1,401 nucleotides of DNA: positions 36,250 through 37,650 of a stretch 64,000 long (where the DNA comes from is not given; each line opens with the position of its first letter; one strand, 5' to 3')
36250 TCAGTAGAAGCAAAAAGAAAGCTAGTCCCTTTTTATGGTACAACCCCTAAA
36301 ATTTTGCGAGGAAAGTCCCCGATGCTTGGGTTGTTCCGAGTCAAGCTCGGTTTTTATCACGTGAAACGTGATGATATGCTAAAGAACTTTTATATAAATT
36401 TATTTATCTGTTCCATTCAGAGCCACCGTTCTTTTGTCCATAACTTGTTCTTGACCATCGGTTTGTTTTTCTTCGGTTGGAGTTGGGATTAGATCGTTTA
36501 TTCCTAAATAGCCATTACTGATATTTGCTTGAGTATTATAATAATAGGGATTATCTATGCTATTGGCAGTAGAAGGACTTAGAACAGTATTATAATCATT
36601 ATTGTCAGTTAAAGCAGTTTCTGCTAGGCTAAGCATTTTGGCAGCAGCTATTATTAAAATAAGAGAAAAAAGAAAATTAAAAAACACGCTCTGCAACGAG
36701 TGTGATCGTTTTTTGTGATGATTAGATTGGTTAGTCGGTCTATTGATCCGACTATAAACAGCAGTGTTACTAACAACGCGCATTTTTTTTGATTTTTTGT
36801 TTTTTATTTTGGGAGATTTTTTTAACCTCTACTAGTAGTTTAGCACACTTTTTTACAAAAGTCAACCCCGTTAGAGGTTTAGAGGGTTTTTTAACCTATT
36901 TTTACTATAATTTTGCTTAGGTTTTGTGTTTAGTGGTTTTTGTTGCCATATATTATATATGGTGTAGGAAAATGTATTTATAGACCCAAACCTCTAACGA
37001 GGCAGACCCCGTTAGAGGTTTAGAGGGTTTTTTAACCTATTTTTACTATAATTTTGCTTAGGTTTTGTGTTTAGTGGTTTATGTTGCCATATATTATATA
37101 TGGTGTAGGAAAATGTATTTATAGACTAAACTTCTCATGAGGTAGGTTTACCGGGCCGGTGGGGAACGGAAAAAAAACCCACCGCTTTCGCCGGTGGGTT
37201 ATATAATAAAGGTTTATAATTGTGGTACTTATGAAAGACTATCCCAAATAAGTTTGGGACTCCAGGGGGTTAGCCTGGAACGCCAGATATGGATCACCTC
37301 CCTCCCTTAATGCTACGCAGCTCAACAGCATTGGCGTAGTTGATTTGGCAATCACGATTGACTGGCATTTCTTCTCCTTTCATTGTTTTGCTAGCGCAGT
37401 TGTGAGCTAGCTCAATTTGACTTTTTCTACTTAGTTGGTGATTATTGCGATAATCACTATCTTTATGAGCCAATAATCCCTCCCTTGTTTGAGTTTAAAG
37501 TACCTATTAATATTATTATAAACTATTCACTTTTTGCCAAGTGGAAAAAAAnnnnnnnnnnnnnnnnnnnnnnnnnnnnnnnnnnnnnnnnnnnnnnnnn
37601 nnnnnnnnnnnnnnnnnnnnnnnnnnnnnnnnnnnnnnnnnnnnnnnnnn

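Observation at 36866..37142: Tandem pair of ~136-bp MITE-like elements with 15-bp terminal inverted repeats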

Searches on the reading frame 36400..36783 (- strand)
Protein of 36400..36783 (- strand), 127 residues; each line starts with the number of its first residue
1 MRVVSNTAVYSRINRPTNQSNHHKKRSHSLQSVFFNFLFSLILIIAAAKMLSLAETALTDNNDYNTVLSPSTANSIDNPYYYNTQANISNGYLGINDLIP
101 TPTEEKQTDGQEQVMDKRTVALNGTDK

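Call 8: search_protein_families(library=pfam, proteins=[window:36400-36783:-], max_evalue=0.01)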
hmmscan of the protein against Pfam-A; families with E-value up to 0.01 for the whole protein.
window:36400-36783:- (127 aa): 0 families

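Call 31: find_encoding_contigs(protein=window:36400-36783:-, flank=10000, max_places=6)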
Protein window:36400-36783:- (127 aa): no gene with exactly this product is on record in the collection.

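Call 33: find_related_loci(query=A2, collection=metagenome_contigs, flank=4000)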
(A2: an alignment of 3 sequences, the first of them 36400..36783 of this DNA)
Query A2 (127 aa) in metagenome_contigs; peptide patterns used: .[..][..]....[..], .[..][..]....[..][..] (x = any residue, [..] = any of these).
115 stretches matched a pattern, but none encodes a relative of the query by tblastn (E <= 1e-3).

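Call 44: search_protein_families(library=ncbifam, proteins=[window:36400-36783:-], max_evalue=0.01)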
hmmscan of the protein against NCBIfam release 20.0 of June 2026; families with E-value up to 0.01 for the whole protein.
window:36400-36783:- (127 aa): 0 families

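Call 45: find_homologous_proteins(query=window:36400-36783:-, max_evalue=0.001)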
Query window:36400-36783:- (127 aa): 1 proteins with E <= 0.001 among 10 candidates.
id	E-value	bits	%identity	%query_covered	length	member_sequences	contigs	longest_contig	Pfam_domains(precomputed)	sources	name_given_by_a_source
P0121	4.4e-42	161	100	61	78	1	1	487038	-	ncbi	ncbi:MAG: hypothetical protein ACKKL5_00405 [Candidatus Komeilibacteria bacterium]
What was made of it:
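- Tried and rejected: The membrane-ORF family was not found in JGI metagenomes (call 33) and has a single hit in the protein database (call 45).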

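Call 46: find_encoding_contigs(protein=P0121, flank=10000, max_places=6)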
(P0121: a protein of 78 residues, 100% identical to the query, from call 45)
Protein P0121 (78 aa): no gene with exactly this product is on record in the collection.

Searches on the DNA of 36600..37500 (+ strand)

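Call 10: search_rna_families(source=window, start=36600, end=37500, threshold=evalue, max_evalue=10)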
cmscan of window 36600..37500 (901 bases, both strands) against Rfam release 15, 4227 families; matches with E-value up to 10: 17.
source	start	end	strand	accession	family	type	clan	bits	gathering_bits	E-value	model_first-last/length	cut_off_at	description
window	36854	37013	-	RF04205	MIR2606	Gene; miRNA;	-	26.5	139.7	0.17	1-165/165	no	MIR2606 microRNA precursor family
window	37171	37258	-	RF00079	OmrA-B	Gene; sRNA;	-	24.6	40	0.032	1-87/87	no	OmrA-B family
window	37364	37458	+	RF01828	SprD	Gene; sRNA;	-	18.7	100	0.26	1-142/142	no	Small pathogenicity island RNA D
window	36826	36877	-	RF02022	mir-1275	Gene; miRNA;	-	17.6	71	1.5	1-78/78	no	mir-1275 microRNA precursor family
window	37110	37132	-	RF02438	SpF51_sRNA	Gene; sRNA;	-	17.2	50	3.2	1-45/45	no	Streptococcus sRNA SpF51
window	36791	36835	-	RF00522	PreQ1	Cis-reg; riboswitch;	-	17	39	1.2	1-45/45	no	PreQ1 (pre queuosine) riboswitch aptamer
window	36896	37026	+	RF00514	His_leader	Cis-reg; leader;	-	16.6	49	5.4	1-126/126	no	Histidine operon leader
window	36974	37044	+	RF01489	sbrA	Gene; sRNA;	-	16.1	45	2.6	1-71/71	no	Listeria sRNA sbrA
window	37147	37216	+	RF02621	BSnc120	Gene; sRNA;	-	14.9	114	5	1-88/88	no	Brucella sRNA 120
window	36941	37043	+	RF02766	Ysr49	Gene; sRNA;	-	14.7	95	4.9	1-124/124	no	Yersinia sRNA 49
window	36676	36781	-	RF00513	Trp_leader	Cis-reg; leader;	-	14.3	41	8.8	1-100/100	no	Tryptophan operon leader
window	37169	37259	-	RF02837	anti-hemB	Gene; sRNA;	-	13.7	49.5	2.8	1-81/81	no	Burkholderia RNA 7 (anti-hemB)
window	37169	37240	-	RF02278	Betaproteobacteria_toxic_sRNA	Gene; sRNA;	-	13.6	50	9.1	1-64/64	no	Betaproteobacteria toxic small RNA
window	36971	37064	-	RF03000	LOOT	Gene; sRNA;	-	13.5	46.4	9.3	1-121/121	no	LOOT RNA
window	36670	36807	+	RF01808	MicX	Gene; sRNA;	-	13.2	75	4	1-194/194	no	MicX Vibrio cholerae sRNA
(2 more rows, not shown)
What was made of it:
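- On Known structured RNA family (Rfam 15): The best hits in 36600-37500 are far below threshold (call 10).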

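Call 50: search_dna_similar(query=window:36865-37005:+, collection=phages, mode=distant, max_evalue=0.1)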
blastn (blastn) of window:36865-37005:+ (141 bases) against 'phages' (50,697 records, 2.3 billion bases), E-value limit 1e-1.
No match.

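Call 51: search_dna_similar(query=window:36865-37005:+, collection=plasmids, mode=distant, max_evalue=0.1)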
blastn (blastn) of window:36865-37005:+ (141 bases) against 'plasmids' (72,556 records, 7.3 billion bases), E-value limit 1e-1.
No match.
